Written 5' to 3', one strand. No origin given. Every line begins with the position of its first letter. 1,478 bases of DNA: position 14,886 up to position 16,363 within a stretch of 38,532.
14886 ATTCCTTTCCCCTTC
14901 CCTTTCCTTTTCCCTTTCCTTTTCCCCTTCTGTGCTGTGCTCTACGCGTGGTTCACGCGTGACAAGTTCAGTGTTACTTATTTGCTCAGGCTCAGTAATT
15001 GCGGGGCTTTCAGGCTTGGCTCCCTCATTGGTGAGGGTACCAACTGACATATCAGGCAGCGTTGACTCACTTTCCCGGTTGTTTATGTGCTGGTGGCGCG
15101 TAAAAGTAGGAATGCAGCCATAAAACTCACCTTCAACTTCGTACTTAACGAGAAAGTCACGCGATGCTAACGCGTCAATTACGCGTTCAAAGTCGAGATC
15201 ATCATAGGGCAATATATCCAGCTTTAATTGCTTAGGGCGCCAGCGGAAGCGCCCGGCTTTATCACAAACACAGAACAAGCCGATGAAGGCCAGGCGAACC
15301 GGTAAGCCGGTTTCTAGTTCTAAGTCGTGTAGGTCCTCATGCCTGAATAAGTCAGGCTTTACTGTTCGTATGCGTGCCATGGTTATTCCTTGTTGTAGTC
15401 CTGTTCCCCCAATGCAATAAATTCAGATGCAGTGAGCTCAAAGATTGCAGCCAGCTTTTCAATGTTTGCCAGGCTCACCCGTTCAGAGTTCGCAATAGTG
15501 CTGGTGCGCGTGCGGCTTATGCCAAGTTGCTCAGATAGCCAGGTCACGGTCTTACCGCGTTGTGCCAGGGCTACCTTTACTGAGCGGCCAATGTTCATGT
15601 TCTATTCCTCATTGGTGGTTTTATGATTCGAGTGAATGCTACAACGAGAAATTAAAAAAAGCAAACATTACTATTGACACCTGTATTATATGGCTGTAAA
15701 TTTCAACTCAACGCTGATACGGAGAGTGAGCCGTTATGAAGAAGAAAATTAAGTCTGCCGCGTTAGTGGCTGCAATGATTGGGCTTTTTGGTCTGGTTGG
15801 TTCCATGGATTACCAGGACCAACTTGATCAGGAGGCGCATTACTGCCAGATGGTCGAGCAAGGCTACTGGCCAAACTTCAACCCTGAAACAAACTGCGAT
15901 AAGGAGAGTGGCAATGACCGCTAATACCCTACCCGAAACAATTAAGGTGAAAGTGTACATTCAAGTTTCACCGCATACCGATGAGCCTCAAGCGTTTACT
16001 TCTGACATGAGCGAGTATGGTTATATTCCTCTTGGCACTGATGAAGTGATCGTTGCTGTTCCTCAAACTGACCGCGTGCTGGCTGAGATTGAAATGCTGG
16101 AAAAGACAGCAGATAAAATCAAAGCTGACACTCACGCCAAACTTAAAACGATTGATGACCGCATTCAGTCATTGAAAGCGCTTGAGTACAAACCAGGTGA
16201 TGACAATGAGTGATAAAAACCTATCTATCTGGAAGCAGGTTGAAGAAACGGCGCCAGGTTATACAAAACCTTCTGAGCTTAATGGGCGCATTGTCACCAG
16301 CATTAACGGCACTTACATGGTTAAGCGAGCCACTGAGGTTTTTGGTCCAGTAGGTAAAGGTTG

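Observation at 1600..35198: Dispersed arrays of ACGCGT-type hexamers phased at exactly 11 bp, independent of reading frame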

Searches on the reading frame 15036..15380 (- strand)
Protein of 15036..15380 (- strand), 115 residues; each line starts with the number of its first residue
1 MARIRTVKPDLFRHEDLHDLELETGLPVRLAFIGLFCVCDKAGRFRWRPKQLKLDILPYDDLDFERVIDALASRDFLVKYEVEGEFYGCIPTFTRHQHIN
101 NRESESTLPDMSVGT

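Call 36: find_homologous_proteins(query=window:15036-15380:-, max_evalue=0.00001)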
Query seq(115 aa) (115 aa): 58 proteins with E <= 0.00001 among 60 candidates.
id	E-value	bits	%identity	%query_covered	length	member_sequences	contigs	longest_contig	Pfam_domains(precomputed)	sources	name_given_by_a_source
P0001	1.9e-69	249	96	100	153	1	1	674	-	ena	-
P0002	5.3e-49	183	72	97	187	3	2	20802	-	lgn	-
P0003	2.6e-47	178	71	99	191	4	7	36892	-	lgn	-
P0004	1.1e-45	172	69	96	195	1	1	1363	-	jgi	jgi:hypothetical protein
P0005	5.4e-45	170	67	96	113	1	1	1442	-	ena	-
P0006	5.3e-44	167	69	95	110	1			-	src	-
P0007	3.1e-43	165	66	95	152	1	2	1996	-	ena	-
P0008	3.3e-43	164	63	100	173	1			-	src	-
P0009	4.7e-43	164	68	94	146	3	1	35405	-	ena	-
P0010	3.0e-42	161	66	95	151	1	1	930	-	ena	-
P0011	6.2e-42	160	62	99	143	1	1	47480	-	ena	-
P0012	1.0e-41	160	64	96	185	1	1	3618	-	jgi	-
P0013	1.6e-41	159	66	95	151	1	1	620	-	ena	-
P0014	6.1e-41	157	63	96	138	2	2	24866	-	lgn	-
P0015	6.2e-41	157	66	90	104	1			-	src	-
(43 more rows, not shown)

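Call 42: predict_structure(alignment_id=A1)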
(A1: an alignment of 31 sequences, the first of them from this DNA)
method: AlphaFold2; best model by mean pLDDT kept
length: 115 residues; sequences in the alignment: 31
mean_pLDDT: 91.0   pTM: 0.83
mean pLDDT of the five models: 91.0, 90.7, 89.9, 89.7, 88.7
residues with pLDDT >= 90: 82; 70-90: 29; 50-70: 2; < 50: 2
segments of 3 or more residues with pLDDT < 50: none
pLDDT, mean of each block of 10 residues (from residue 1): 77 94 97 94 95 97 97 97 95 84 86 67
secondary structure, 60 per line:
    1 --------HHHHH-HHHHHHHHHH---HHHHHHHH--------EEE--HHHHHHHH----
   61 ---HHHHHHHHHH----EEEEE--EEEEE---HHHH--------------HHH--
elements in order: H9-13 H15-24 H28-35 E44-46 H49-56 H64-73 E78-82 E85-89 H93-96

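Call 46: fold_search(model_id=the predicted structure, library=pdb)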
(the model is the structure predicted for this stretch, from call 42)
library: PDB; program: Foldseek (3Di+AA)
matches with E <= 10: 1056; with E <= 0.001: 0
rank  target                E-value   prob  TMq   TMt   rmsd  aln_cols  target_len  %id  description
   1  2l01_MODEL_1_A        1.5e-02  0.97  0.38  0.52   7.8        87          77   18  Solution NMR Structure of protein BVU3908 from Bacteroides vulgatus, Northeast Structural Genomics Consortium  (released 2010-08-25)
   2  4omz_C                4.2e-02  0.89  0.42  0.47  10.2        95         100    9  Crystal Structure of NolR from Sinorhizobium fredii (released 2014-04-16)
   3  4omz_A                5.1e-02  0.87  0.42  0.48   8.6        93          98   10  Crystal Structure of NolR from Sinorhizobium fredii (released 2014-04-16)
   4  2fsw_A                5.5e-02  0.90  0.44  0.49   8.9        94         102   11  Crystal Structure of the Putative Transcriptional Regualator, MarR family from Porphyromonas gingivalis W83 (released 2006-03-07)
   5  6o8o_B                6.2e-02  0.91  0.42  0.44   5.3        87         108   14  Crystal Structure of C9S disulfide state of Sulfide-responsive transcriptional repressor (SqrR) from Rhodobacter capsu (released 2020-04-01)
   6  4omz_B                6.2e-02  0.82  0.41  0.47  10.3        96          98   10  Crystal Structure of NolR from Sinorhizobium fredii (released 2014-04-16)
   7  6d57_A                7.5e-02  0.90  0.45  0.38   4.4        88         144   14  Campylobacter jejuni ferric uptake regulator S1 metalated (released 2018-05-23)
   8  3pqj_A                8.0e-02  0.90  0.41  0.47   5.1        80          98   12  Crystal Structure of the transcriptional repressor BigR from Xylella fastidiosa (released 2011-06-01)
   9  2fsw_B                8.6e-02  0.84  0.44  0.48   8.8        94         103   12  Crystal Structure of the Putative Transcriptional Regualator, MarR family from Porphyromonas gingivalis W83 (released 2006-03-07)
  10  3f6o_A                9.1e-02  0.80  0.40  0.46   9.0        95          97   17  Crystal structure of ArsR family transcriptional regulator, RHA00566 (released 2008-11-25)
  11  4omy_A                1.0e-01  0.82  0.43  0.49   8.5        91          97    8  Crystal Structure of SeMet NolR from Sinorhizobium fredii in complex with oligo AT DNA (released 2014-04-16)
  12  4mnu_B                1.0e-01  0.72  0.42  0.34   4.9        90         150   20  Crystal Structure of Uncharacterized SlyA-like Transcription Regulator from Listeria monocytogenes (released 2013-09-25)
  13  4asn_A                1.1e-01  0.89  0.46  0.56   4.4        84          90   11  TubR from Bacillus megaterium pBM400 (released 2012-10-03)
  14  3fm5_C                1.1e-01  0.80  0.41  0.36   5.7        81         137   17  X-ray crystal structure of transcriptional regulator (MarR family) from Rhodococcus sp. RHA1 (released 2009-02-03)
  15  5cvv_B                1.1e-01  0.75  0.42  0.17   8.0        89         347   17  coniferyl alcohol bound monolignol 4-O-methyltransferase 9 (released 2015-09-16)
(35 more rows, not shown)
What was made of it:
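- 14487..15380 (-): Rep (replication initiation protein, 297 aa). Residues 1-110 (nt 15380-15051) form the N-terminal winged-helix domain, called RepN here, proposed to bind ACGCGT. AlphaFold model has pLDDT 91 with a helix-turn-helix plus beta-wing layout; the best fold matches are weak hits to ArsR/MarR/Fur/TubR winged helices (calls 42, 46).
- RepN is predicted to be a winged helix, with pLDDT 91 (calls 42, 46).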

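Call 47: search_dna_similar(query=window:15045-15380:-, collection=phages, mode=protein, max_rows=60, rows=spread, max_evalue=0.00001)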
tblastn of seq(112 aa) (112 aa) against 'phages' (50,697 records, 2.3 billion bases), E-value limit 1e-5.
Records with a match: 101; places in all: 106; records where one place covers at least 80% of the query: 99.
Best place of each record, by identity: 95-99% 2; 60-80% 20; <60% 79.
By first word of the organism name: Ralstonia 22; Pseudomonas 21; Vibrio 16; Streptomyces 8; Bordetella 7; Acinetobacter 5; Escherichia 4; Burkholderia 4; Klebsiella 3; Caudoviricetes 2; and 6 more.
By host as written in the record: - 10; Vibrio crassostreae 10; Streptomyces venezuelae ATCC 10712 8; Bordetella avium 7; Ralstonia solanacearum 5; Pseudomonas aeruginosa PA14 5; Ralstonia pseudosolanacearum I-15 (MT014) 4; Ralstonia pseudosolanacearum I-33 (MT061) 4; and 29 more.
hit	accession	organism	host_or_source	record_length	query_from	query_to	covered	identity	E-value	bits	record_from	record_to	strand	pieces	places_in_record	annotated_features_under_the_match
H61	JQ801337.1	Vibrio phage VvAW1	Vibrio vulnificus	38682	1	112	100%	98.2%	8e-71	234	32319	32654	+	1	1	hypothetical protein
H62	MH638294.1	Ralstonia phage GP4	Ralstonia solanacearum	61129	1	110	98%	70.0%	1e-47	167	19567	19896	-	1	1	hypothetical protein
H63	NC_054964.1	Ralstonia phage GP4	Ralstonia solanacearum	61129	1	110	98%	70.0%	1e-47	167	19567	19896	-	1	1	hypothetical protein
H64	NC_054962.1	Ralstonia phage Claudette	Ralstonia pseudosolanacearum I-15 ...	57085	1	110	98%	70.0%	1e-47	167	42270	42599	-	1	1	replication initiation protein | hypothetical protein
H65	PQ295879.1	Ralstonia phage YL4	Ralstonia pseudosolanacearum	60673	1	110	98%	70.0%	1e-47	167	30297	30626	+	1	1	hypothetical protein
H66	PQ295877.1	Ralstonia phage YL2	Ralstonia pseudosolanacearum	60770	1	110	98%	70.0%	1e-47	167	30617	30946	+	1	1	hypothetical protein (x2)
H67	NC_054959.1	Ralstonia phage Gerry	Ralstonia pseudosolanacearum I-33 ...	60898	1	110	98%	70.0%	1e-47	167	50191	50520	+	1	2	replication initiation protein | hypothetical protein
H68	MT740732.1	Ralstonia phage Darius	Ralstonia pseudosolanacearum I-15 ...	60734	1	110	98%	70.0%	1e-47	167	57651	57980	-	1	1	hypothetical protein (x2)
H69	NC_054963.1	Ralstonia phage Gervaise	Ralstonia pseudosolanacearum I-15 ...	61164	1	110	98%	70.0%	1e-47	167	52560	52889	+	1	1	replication initiation protein | hypothetical protein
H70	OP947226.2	Ralstonia phage p2110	Ralstonia solanacearum strain Tb1546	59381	1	110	98%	70.0%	1e-47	167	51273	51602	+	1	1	hypothetical protein (x2)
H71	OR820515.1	Ralstonia phage AhaGv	Ralstonia solanacearum CQPS-1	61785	1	110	98%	70.0%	2e-47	167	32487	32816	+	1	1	hypothetical protein (x2)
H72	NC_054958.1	Ralstonia phage Gamede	Ralstonia pseudosolanacearum I-31 ...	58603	1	110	98%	70.0%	2e-47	167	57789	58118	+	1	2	hypothetical protein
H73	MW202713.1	Caudoviricetes sp.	Manatee Spring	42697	1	104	93%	52.4%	1e-26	107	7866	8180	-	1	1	DNA gyrase subunit a isomerase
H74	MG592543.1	Vibrio phage 1.176.O._10N.261.55.F5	Vibrio breoganii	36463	1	109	97%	43.1%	2e-20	91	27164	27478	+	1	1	hypothetical protein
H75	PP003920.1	Pseudomonas phage vB_Pae_U8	Pseudomonas aeruginosa ST773 ...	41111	1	110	98%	42.3%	3e-21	92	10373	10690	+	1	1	replication initiation protein | hypothetical protein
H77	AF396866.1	Myxococcus phage Mx8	Myxococcus xanthus strain DK883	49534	1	112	100%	39.3%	9e-16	77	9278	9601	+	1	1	p19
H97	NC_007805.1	Pseudomonas phage F10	Pseudomonas aeruginosa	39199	1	109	97%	38.2%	7e-14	71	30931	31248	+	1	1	replication initiation protein | hypothetical protein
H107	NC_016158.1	Escherichia phage HK639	Escherichia coli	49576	1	112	100%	33.6%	4e-16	77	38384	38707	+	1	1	hypothetical protein (x2)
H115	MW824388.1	Vibrio phage 24E30.2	Vibrio crassostreae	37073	1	109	97%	31.3%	2e-8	56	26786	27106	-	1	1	hypothetical protein (x2)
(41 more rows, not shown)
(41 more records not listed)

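Call 48: get_annotated_region(hit=H107, flank=1500)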
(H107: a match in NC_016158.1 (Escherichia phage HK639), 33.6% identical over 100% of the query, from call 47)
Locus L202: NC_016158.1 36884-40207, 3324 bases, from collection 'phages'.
description: Escherichia phage HK639, complete genome.
organism: Escherichia phage HK639 (NCBI taxid 906669)
taxonomy: Viruses; Duplodnaviria; Heunggongvirae; Uroviricota; Caudoviricetes
host: Escherichia coli; source: -; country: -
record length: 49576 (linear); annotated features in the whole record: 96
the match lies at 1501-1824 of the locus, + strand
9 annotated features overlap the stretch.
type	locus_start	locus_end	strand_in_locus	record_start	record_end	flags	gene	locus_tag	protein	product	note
CDS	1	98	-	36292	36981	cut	-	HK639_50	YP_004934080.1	CI-like repressor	-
regulatory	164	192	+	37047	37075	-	-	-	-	promoter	putative pR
CDS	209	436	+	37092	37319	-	-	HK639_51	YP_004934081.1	transcriptional repressor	-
CDS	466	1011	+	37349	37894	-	-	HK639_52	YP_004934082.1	CII-like transcriptional activator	-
misc_feature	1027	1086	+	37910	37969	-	-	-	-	-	M3-like RNA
CDS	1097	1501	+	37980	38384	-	-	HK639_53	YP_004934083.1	hypothetical protein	-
CDS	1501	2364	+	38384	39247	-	-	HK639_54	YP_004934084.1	hypothetical protein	-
CDS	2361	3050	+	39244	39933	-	-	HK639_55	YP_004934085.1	P-like helicase loader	-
CDS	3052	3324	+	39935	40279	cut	-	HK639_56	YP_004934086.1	Ren-like exclusion protein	-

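Call 49: get_annotated_region(hit=H97, flank=1500)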
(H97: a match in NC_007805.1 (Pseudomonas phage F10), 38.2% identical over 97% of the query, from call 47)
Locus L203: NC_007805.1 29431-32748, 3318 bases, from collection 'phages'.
description: Pseudomonas phage F10, complete genome.
organism: Pseudomonas phage F10 (NCBI taxid 347324)
taxonomy: Viruses; Duplodnaviria; Heunggongvirae; Uroviricota; Caudoviricetes
host: Pseudomonas aeruginosa; source: -; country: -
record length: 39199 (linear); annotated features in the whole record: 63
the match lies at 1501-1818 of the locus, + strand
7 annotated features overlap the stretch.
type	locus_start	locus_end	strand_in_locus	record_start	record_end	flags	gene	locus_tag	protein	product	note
CDS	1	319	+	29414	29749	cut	-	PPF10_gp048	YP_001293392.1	hypothetical protein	-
CDS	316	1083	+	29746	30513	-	-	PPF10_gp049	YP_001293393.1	anti-repressor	-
CDS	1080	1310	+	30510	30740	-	-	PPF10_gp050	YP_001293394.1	transcriptional regulator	-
CDS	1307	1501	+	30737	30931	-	-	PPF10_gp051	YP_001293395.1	hypothetical protein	-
CDS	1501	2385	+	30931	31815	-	-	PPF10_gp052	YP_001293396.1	replication initiation protein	-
CDS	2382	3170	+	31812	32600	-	-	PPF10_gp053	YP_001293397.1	DnaC-like helicase loader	-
CDS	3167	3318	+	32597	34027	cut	-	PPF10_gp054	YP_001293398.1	DnaB-like replicative helicase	-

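Call 50: get_annotated_region(hit=H77, flank=1500)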
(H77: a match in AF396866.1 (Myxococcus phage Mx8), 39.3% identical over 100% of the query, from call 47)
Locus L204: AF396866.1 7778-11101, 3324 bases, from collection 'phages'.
description: Bacteriophage Mx8, complete genome.
organism: Myxococcus phage Mx8 (NCBI taxid 49964)
taxonomy: Viruses; Duplodnaviria; Heunggongvirae; Uroviricota; Caudoviricetes; Myxoctovirus; Myxoctovirus Mx8
host: Myxococcus xanthus strain DK883; source: -; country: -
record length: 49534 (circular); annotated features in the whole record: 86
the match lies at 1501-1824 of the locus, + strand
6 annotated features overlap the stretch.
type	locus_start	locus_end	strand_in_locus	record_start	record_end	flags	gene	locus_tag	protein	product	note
CDS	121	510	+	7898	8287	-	-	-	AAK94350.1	p15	-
CDS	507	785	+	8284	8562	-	-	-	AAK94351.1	p16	-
CDS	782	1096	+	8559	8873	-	-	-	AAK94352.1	p17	-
CDS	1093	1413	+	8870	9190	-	-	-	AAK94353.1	p18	-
CDS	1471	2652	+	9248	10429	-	-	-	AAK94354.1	p19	-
CDS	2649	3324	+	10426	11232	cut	-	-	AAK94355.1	p20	similar to DnaC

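Call 51: get_annotated_region(hit=H115, flank=1500)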
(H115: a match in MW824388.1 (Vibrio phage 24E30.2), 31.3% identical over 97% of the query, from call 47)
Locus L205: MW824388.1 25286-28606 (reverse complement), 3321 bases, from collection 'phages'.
description: Vibrio phage 24E30.2, complete genome.
organism: Vibrio phage 24E30.2 (NCBI taxid 2859317)
taxonomy: Viruses; Duplodnaviria; Heunggongvirae; Uroviricota; Caudoviricetes
host: Vibrio crassostreae; source: filtered seawater; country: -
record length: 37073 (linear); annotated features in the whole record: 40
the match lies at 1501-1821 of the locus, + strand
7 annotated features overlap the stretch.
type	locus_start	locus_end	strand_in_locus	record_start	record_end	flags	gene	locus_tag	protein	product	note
CDS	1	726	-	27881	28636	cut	-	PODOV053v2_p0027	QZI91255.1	hypothetical protein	-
CDS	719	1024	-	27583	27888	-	-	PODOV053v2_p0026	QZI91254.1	hypothetical protein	-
CDS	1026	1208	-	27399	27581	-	-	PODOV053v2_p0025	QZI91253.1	hypothetical protein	-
CDS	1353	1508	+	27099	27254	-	-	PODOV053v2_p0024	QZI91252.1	hypothetical protein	-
CDS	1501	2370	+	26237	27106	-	-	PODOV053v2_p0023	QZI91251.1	hypothetical protein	Conserved protein of unknown function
CDS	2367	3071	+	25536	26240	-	-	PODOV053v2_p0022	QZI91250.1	hypothetical protein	conserved protein of unknown function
CDS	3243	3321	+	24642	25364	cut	-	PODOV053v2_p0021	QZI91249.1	methyltransferase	-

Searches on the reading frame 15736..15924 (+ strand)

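Call 9: search_protein_families(library=pfam, proteins=[window:15736-15924:+], max_evalue=0.01)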
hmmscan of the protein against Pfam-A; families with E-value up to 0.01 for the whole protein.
window:15736-15924:+ (62 aa): 0 families

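Call 23: search_protein_families(library=phrogs, proteins=[window:15736-15924:+], max_evalue=0.001)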
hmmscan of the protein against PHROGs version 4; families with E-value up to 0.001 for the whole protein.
window:15736-15924:+ (62 aa): 3 families
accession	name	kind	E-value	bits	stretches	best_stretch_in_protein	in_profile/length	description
phrog_6168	-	unknown function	1.8e-25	89.4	1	1-61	2-62/65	-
phrog_19938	-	unknown function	1.4e-05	25.7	1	1-34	1-34/55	-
phrog_17261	-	unknown function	2.6e-05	24.9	1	9-42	10-43/73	-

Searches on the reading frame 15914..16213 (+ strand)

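Call 23: search_protein_families(library=phrogs, proteins=[window:15914-16213:+], max_evalue=0.001)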
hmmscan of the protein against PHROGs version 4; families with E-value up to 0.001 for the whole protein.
window:15914-16213:+ (99 aa): 1 family
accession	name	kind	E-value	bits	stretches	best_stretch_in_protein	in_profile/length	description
phrog_2479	-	unknown function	1.3e-12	49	1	7-98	3-103/107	-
